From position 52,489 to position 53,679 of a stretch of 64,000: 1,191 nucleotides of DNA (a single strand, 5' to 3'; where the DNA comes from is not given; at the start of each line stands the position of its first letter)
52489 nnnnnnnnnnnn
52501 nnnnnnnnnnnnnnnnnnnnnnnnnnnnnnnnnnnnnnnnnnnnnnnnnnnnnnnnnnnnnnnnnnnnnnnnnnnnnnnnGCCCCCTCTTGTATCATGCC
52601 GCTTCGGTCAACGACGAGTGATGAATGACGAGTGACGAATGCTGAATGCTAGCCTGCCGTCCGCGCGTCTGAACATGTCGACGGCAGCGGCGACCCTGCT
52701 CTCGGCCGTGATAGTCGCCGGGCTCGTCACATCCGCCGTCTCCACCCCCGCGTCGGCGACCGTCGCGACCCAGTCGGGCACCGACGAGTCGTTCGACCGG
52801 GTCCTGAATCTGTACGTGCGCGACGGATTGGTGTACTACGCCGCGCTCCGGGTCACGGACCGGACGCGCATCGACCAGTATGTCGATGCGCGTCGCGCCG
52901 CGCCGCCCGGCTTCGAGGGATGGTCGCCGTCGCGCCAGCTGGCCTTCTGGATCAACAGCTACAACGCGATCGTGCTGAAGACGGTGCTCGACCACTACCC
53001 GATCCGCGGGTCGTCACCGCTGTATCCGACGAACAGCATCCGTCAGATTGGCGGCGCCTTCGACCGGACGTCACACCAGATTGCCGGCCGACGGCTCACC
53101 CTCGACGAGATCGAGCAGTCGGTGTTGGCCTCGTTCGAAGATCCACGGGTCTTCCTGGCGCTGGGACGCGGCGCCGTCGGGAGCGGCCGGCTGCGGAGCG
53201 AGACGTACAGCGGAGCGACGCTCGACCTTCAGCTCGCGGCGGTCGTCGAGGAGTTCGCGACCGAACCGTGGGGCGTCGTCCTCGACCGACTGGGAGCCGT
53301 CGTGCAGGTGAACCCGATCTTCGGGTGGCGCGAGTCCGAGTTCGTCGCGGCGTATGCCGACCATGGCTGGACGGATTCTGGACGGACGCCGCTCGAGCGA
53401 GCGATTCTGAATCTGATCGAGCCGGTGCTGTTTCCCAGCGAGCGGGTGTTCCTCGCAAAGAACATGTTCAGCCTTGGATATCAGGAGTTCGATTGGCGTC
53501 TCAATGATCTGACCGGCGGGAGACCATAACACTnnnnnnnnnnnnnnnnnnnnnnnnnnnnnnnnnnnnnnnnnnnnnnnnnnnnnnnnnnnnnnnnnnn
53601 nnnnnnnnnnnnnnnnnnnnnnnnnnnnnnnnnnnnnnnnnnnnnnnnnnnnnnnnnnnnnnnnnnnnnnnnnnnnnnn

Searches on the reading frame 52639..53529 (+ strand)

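Call 73: search_protein_families(library=pfam, proteins=[window:52639-53529:+], max_evalue=0.001)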
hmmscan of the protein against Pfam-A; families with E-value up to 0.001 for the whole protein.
window:52639-53529:+ (296 aa): 1 family
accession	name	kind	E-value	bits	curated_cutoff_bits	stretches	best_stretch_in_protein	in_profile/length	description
PF04784.19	DUF547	-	5.8e-16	59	27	1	93-206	2-124/125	Protein of unknown function, DUF547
